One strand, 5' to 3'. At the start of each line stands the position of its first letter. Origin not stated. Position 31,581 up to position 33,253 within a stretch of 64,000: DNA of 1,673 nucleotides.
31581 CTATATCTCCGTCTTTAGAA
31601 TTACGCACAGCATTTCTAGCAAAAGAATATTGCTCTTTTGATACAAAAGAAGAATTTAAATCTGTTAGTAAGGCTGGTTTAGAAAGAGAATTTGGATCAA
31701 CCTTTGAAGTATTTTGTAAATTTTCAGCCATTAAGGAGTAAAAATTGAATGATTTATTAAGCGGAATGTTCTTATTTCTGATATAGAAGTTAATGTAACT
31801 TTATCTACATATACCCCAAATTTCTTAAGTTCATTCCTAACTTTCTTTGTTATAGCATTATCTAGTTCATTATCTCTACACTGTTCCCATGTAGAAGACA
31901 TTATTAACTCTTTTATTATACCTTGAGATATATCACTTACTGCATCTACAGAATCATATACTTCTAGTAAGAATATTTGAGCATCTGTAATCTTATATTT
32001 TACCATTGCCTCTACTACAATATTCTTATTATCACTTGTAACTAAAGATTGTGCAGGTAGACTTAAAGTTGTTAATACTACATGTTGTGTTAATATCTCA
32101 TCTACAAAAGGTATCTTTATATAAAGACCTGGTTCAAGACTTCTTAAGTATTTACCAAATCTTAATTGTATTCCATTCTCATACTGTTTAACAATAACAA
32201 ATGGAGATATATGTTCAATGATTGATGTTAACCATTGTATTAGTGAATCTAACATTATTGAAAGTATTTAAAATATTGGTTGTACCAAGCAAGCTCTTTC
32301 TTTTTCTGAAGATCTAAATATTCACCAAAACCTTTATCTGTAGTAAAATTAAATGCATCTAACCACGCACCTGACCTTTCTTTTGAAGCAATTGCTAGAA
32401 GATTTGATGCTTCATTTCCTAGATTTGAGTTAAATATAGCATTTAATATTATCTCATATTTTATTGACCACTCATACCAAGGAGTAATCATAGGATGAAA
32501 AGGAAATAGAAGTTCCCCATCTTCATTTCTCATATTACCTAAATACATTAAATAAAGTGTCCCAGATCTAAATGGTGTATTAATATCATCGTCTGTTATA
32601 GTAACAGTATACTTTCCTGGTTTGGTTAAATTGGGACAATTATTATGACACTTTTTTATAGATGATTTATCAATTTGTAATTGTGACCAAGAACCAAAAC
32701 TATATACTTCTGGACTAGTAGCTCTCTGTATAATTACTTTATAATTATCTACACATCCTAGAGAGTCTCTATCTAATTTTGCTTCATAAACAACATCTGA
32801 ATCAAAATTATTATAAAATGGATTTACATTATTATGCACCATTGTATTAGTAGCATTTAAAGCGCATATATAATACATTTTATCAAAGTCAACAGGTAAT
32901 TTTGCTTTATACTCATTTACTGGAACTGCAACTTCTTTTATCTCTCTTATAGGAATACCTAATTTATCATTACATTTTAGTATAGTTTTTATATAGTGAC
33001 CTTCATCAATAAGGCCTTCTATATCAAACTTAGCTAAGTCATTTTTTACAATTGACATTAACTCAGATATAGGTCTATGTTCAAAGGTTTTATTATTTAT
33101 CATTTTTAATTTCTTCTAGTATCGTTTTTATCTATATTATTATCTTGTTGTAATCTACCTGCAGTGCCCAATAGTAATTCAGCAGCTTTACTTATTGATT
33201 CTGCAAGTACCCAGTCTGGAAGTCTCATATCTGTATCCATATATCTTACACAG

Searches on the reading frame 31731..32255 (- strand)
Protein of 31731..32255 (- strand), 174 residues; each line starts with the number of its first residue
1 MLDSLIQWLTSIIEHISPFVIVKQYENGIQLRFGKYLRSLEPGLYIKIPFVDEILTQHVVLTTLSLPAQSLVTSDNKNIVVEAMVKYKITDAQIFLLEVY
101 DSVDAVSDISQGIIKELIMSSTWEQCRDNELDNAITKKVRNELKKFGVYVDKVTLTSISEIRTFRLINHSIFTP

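Call 70: search_protein_families(library=pfam, max_evalue=0.001, proteins=[window:31731-32255:-])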
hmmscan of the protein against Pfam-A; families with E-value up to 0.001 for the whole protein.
window:31731-32255:- (174 aa): 1 family
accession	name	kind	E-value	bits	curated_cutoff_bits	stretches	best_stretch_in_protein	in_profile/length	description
PF01145.31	Band_7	-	7e-23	82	23.6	1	21-159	2-146/176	SPFH domain / Band 7 family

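Call 71: search_protein_families(library=phrogs, max_evalue=0.00001, proteins=[window:31731-32255:-])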
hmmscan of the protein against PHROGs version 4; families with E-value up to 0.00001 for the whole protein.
window:31731-32255:- (174 aa): 1 family
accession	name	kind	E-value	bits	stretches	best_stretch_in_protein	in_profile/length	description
phrog_200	-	other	1.3e-10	42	1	19-158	101-256/379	lipoprotein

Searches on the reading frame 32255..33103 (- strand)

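Call 70: search_protein_families(library=pfam, max_evalue=0.001, proteins=[window:32255-33103:-])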
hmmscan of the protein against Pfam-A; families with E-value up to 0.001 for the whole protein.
window:32255-33103:- (282 aa): 1 family
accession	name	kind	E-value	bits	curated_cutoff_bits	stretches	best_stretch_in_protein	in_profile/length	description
PF24228.1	CrAss_Ring_1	-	0.00024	21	27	1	46-228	40-206/272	Phage tail ring protein 1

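Call 71: search_protein_families(library=phrogs, max_evalue=0.00001, proteins=[window:32255-33103:-])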
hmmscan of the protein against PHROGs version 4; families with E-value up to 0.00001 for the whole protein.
window:32255-33103:- (282 aa): 1 family
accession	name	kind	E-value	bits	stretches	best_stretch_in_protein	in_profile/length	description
phrog_34036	-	head and packaging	8.9e-07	29.4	1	18-199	10-203/290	virion structural protein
